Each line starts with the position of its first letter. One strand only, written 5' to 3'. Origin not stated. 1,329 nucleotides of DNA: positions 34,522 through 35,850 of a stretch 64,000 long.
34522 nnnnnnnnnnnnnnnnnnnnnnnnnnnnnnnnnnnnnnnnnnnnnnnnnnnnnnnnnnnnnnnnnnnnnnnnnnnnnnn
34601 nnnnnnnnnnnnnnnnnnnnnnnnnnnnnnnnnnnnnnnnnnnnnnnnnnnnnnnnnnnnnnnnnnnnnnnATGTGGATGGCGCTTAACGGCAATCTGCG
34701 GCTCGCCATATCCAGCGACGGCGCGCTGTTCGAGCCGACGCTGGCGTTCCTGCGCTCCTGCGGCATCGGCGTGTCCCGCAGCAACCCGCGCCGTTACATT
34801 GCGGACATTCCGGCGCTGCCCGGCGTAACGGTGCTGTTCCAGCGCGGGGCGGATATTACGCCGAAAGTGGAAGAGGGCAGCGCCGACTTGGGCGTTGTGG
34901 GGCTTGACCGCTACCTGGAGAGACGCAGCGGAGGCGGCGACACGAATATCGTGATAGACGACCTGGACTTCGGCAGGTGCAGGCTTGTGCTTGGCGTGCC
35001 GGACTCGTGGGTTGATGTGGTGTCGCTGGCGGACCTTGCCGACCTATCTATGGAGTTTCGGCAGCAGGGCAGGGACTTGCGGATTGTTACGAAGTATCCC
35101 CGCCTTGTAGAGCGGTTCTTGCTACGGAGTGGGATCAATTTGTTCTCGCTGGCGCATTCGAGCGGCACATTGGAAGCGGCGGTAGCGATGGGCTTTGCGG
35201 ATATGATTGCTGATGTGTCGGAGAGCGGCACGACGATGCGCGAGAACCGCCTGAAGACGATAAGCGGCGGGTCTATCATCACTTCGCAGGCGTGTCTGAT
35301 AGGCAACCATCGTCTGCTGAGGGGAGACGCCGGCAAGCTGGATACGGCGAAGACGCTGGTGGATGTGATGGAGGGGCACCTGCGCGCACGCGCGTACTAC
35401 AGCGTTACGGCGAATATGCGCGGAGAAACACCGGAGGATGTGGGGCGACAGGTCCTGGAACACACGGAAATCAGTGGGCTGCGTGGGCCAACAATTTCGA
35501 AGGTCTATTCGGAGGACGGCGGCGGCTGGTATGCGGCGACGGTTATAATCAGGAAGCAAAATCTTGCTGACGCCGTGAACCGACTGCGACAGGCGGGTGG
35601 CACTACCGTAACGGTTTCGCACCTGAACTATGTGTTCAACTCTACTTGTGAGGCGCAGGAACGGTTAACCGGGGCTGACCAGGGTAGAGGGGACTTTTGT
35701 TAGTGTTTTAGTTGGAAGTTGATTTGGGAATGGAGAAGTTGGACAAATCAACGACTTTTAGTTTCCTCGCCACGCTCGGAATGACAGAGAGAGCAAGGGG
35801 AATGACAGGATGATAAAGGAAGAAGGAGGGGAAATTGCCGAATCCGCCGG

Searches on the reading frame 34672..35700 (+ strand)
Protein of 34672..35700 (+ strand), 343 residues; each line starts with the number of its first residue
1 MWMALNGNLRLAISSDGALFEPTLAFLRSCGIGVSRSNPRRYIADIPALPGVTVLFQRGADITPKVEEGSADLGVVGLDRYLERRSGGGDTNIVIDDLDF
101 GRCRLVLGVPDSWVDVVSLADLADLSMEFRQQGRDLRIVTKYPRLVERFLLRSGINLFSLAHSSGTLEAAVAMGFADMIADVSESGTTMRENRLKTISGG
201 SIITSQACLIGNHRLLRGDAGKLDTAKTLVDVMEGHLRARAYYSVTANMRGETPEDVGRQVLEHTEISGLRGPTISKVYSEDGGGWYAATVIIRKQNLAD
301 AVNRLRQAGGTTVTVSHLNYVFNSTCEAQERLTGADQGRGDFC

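Call 3: search_protein_families(library=pfam, proteins=[window:34672-35700:+], max_evalue=0.01)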
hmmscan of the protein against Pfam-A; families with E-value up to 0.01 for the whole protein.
window:34672-35700:+ (343 aa): 2 families
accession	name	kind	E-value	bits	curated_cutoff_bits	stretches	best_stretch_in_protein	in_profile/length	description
PF01634.23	HisG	-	2.9e-35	122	25.5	1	58-220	1-146/158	ATP phosphoribosyltransferase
PF08029.16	HisG_C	-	1.3e-09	38.5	23.5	1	239-319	1-72/73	HisG, C-terminal domain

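Call 4: search_protein_families(library=ncbifam, proteins=[window:34672-35700:+], max_evalue=0.01)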
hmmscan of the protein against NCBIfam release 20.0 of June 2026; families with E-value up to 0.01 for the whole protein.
window:34672-35700:+ (343 aa): 2 families
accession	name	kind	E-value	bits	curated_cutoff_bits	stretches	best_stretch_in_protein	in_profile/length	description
TIGR00070.1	hisG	equivalog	1.5e-47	161.9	75.75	1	9-210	1-182/183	ATP phosphoribosyltransferase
TIGR03455.1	HisG_C-term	equivalog_domain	1.5e-14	54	40.05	1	222-321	9-99/100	ATP phosphoribosyltransferase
